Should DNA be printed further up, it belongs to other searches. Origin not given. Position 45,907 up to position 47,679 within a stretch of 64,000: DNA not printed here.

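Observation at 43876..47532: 1218-aa predicted T9SS-substrate adhesin (by its C-terminal sorting domain) with IgGFc-binding-like N-domain and six cysteine-bearing tandem repeats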

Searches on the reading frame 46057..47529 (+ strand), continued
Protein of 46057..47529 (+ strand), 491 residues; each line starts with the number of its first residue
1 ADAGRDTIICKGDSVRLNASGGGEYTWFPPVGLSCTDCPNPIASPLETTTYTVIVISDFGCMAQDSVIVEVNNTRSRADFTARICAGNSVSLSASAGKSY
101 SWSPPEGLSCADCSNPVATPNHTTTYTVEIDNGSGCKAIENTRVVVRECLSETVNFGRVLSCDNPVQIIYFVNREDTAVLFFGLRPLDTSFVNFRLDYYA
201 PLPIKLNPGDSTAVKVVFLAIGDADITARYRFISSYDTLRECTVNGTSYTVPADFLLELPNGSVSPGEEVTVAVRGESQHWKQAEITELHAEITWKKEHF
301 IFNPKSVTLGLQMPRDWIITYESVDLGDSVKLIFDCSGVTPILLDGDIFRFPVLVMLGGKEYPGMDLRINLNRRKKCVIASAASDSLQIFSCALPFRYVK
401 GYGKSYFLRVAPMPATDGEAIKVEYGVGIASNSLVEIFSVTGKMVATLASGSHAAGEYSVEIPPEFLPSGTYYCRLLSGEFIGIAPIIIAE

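Call 56: search_solved_structures(query=A2, max_evalue=10, show_alignments=3)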
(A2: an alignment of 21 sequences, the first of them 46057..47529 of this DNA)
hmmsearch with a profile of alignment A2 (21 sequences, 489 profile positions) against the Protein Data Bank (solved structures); distinct sequences matched with E-value up to 10: 16.
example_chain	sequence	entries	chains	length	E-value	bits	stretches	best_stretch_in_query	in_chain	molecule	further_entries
7sqc_F0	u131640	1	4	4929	3.9e-13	52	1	126-230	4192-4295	Hydin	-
9ijj_4G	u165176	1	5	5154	2.3e-11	46.1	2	187-256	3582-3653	Hydrocephalus-inducing protein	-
7n6g_1J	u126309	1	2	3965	1.7e-05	26.8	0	152-256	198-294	HYDIN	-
9fh8_A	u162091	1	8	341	0.0012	20.7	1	152-234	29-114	Centrosomal protein 192 (CEP192)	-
9ijj_C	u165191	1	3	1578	0.011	17.6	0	135-253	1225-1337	Cilia- and flagella-associated protein 74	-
7n61_1B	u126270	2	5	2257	0.027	16.2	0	154-250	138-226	FAP65 | Flagellar associated protein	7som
2ys4_A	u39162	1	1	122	0.088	14.5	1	179-248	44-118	Hydrocephalus-inducing protein homolog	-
9ijj_4A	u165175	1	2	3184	0.13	14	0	178-226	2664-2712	Cilia and flagella-associated protein 47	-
9whd_A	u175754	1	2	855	0.32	12.7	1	427-481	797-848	GH167 glycoside hydrolase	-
8glk_D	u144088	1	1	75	0.33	12.6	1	430-487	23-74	Endonuclease I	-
7ptb_A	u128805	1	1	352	0.45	12.2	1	152-234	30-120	Centrosomal protein of 192 kDa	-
9vk0_A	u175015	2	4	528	0.64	11.7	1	376-430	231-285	Diacylglycerol O-acyltransferase 1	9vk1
9vjx_B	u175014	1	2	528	0.64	11.7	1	376-430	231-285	Diacylglycerol O-acyltransferase 1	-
5icu_A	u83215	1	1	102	0.66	11.6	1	416-475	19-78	CopC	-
7n6g_1L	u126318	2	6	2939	0.73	11.5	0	169-257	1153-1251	FAP47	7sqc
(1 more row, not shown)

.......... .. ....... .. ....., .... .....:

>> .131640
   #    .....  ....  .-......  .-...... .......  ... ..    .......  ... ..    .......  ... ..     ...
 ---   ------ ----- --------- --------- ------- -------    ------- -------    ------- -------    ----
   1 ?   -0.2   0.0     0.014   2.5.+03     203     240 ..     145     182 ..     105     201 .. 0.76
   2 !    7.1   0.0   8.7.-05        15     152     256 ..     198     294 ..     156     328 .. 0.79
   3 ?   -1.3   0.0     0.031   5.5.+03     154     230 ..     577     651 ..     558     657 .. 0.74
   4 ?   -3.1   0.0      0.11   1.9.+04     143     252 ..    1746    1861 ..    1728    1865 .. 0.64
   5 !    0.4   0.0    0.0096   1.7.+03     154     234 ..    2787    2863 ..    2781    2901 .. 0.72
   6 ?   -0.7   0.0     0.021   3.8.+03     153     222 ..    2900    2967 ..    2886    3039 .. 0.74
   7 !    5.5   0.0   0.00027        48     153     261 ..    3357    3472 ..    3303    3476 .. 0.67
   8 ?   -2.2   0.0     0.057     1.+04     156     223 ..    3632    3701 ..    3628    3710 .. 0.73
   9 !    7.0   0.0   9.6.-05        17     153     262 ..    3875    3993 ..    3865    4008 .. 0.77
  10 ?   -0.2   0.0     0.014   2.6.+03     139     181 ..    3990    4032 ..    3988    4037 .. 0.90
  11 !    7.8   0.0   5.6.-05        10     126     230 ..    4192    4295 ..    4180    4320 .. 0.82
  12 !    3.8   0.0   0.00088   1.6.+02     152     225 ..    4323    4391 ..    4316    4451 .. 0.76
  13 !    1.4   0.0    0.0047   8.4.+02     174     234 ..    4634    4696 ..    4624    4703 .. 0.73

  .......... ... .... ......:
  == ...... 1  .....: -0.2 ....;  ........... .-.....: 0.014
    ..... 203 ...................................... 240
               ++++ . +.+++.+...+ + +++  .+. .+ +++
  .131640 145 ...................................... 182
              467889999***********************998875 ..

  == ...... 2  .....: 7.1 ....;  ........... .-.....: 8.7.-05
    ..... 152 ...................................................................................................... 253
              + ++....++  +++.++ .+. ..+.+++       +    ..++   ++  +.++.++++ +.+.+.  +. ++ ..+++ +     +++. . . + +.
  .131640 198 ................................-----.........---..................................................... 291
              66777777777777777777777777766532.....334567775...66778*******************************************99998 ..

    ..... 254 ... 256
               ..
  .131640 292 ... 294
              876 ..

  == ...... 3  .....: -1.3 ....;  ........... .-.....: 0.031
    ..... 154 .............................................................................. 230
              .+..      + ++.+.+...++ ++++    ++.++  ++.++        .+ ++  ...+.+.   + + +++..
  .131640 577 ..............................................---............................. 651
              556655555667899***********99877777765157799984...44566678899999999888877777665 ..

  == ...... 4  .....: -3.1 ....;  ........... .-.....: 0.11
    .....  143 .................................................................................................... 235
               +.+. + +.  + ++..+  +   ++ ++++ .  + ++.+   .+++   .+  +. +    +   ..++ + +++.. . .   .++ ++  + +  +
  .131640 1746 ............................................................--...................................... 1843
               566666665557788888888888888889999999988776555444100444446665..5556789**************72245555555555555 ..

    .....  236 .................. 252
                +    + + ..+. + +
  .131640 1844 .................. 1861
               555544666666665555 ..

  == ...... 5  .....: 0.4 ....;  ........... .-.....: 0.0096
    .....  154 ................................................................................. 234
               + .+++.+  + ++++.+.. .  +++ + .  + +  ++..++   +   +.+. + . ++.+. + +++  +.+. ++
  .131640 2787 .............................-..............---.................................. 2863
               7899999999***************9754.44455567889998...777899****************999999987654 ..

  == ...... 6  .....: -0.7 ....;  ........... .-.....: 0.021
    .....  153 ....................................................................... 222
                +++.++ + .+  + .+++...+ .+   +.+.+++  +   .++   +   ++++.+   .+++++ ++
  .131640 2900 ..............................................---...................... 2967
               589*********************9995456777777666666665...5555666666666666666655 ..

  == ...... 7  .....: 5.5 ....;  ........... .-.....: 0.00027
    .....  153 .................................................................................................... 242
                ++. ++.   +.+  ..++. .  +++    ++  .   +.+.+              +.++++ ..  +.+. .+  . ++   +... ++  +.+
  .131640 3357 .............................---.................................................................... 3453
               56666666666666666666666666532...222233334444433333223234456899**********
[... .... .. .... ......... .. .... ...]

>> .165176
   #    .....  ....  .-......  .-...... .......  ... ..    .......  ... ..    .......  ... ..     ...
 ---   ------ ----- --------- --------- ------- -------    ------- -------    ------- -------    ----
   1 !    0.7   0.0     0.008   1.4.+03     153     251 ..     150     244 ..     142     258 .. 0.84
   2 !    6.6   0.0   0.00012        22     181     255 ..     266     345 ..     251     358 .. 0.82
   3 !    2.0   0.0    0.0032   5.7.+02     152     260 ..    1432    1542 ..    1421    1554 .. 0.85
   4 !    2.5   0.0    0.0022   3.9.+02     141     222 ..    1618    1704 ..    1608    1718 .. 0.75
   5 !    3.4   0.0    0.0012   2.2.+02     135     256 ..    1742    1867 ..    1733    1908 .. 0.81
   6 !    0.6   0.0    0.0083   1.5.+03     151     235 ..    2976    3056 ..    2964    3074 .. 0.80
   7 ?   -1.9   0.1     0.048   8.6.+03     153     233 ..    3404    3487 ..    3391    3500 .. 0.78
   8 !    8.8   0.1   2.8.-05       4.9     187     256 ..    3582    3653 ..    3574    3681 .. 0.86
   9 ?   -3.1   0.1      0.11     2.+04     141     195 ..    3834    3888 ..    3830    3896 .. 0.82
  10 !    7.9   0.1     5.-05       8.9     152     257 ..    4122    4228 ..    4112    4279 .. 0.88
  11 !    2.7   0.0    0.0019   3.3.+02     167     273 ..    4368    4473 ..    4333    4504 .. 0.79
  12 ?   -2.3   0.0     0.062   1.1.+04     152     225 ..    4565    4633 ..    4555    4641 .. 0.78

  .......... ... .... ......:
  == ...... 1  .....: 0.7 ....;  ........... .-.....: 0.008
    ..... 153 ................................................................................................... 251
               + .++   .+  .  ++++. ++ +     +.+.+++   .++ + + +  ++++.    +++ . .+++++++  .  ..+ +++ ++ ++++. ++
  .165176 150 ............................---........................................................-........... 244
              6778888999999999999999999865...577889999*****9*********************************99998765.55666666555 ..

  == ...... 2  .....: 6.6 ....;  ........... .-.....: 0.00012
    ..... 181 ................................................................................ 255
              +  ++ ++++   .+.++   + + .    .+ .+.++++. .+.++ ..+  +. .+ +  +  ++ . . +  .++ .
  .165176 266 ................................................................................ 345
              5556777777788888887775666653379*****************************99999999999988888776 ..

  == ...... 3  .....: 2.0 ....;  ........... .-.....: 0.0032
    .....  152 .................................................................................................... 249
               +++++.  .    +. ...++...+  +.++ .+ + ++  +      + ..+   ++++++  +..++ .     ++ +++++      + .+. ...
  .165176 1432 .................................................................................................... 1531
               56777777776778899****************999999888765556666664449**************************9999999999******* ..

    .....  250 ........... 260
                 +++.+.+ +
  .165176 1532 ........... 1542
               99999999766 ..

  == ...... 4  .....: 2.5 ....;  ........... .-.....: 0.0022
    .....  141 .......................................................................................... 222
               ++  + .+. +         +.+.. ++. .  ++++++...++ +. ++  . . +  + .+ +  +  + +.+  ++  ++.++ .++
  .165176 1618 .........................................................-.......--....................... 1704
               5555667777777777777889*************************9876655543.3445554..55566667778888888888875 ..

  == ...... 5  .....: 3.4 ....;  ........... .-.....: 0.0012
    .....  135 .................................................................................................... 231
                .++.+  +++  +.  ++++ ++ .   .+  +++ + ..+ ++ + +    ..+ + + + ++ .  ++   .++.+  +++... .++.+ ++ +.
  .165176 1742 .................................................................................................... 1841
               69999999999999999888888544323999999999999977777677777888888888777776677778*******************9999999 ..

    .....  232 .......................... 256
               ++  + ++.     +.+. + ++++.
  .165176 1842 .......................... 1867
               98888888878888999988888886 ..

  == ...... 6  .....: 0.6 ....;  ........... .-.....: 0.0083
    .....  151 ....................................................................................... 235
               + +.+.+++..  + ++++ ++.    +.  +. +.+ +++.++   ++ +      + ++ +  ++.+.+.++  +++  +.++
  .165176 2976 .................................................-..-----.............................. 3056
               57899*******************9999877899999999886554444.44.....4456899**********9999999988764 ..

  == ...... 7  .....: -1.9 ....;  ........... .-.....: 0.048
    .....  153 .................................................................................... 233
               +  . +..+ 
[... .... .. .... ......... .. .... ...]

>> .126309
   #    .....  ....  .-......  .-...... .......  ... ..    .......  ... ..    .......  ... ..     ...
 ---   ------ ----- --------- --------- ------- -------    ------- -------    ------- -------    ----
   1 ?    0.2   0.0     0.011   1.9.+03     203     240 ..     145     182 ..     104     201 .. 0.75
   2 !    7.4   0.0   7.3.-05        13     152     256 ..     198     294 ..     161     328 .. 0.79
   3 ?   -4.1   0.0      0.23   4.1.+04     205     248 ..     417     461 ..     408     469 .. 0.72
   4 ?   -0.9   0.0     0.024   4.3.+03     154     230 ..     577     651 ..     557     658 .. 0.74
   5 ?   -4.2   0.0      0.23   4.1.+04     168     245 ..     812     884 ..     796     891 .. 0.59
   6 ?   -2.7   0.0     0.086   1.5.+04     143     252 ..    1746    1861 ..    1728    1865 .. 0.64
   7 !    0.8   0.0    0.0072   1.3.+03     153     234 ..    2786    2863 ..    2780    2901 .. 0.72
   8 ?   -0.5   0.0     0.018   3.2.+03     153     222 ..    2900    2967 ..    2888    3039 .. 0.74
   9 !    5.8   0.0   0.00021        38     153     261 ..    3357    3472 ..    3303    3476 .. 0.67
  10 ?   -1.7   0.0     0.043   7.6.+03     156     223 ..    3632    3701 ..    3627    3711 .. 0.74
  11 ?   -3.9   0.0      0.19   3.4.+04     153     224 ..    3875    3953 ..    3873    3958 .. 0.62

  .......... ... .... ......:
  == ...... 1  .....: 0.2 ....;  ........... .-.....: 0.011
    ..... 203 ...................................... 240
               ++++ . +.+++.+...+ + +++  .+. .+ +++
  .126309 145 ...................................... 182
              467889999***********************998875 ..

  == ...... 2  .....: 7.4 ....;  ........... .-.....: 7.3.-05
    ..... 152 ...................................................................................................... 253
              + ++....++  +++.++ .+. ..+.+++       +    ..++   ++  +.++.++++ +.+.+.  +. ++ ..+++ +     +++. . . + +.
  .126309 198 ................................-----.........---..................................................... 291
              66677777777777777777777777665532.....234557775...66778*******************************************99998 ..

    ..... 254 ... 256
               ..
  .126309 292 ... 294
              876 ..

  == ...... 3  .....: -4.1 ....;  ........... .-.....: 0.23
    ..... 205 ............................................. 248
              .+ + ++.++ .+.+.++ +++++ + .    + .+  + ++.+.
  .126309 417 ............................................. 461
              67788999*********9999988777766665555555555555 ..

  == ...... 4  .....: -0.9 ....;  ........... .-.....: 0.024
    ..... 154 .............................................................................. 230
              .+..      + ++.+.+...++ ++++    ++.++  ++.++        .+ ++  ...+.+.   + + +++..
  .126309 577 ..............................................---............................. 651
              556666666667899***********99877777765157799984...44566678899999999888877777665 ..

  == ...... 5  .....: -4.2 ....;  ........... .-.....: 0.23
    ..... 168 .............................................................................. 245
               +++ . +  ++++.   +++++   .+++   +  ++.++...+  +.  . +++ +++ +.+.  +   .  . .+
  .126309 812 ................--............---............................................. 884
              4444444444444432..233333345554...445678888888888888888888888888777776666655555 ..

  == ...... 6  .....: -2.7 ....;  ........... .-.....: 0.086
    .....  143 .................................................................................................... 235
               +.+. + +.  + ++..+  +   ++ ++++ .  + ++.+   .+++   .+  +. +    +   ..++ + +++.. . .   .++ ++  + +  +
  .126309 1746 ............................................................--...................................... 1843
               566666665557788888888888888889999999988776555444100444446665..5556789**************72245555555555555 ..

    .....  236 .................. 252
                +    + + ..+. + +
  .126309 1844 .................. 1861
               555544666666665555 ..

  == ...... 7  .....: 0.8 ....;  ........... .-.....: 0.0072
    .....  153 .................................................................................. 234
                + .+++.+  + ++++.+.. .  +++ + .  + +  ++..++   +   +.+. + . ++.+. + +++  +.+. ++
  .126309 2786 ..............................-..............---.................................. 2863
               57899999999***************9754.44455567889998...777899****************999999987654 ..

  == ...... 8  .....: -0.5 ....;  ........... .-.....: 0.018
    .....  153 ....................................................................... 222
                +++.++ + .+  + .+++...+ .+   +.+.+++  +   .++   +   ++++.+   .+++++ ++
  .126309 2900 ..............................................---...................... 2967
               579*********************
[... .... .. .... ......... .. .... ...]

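Call 57: search_protein_families(library=pfam, alignment_id=A2, max_evalue=0.1)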
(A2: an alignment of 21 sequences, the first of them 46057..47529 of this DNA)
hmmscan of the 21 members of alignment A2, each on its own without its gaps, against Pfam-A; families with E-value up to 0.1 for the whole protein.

A. member 1, window:46057-47529:+ (491 aa): 4 families
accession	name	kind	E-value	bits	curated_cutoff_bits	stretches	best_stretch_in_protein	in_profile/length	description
PF19081.6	Ig_7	-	1.6e-08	35.2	27.3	1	81-146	9-80/84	Ig-like domain CHU_C associated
PF18962.6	Por_Secre_tail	-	0.0024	18.5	27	1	412-480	3-66/75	Secretion system C-terminal sorting domain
PF13860.13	FlgD_ig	-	0.027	14.9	27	1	420-472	11-69/79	FlgD Ig-like domain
PF12371.14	TMEM131_like_N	-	0.035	14.8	28.8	0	156-220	10-70/84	Transmembrane protein 131-like N-terminal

B. families by the number of members that match (of 21 scanned): 21 families
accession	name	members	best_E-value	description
PF18962.6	Por_Secre_tail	20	7.2e-08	Secretion system C-terminal sorting domain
PF19081.6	Ig_7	11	2.1e-11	Ig-like domain CHU_C associated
PF22073.2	Cep192_D4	9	7.7e-06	Cep192 domain 4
PF15780.11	ASH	8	4.1e-05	Abnormal spindle-like microcephaly-assoc'd, ASPM-SPD-2-Hydin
PF22544.2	HYDIN_VesB_CFA65-like_Ig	7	3.8e-06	HYDIN/CFA65/VesB-like, Ig-like domain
PF13860.13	FlgD_ig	5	0.0018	FlgD Ig-like domain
PF22066.2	Cep192_D8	4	0.0026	Cep192 domain 8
PF24507.1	Ig_CFAP65_4th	3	0.0001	CFAP65, fourth Ig-like domain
PF12371.14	TMEM131_like_N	3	0.0004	Transmembrane protein 131-like N-terminal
PF24291.1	Ig_CFAP65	3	0.0051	Cilia- and flagella-associated protein 65-like, Ig-like domain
PF07610.17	DUF1573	2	1.6e-05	Protein of unknown function (DUF1573)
PF00963.24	Cohesin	2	0.0018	Cohesin domain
PF24458.1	DUF7573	2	0.0039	Domain of unknown function (DUF7573)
PF24798.1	Ig-CFAP74_4th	2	0.069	CFAP74 forth Ig-like domain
PF21633.3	MOV-10_Ig-like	1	0.0062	Helicase MOV-10, Ig-like domain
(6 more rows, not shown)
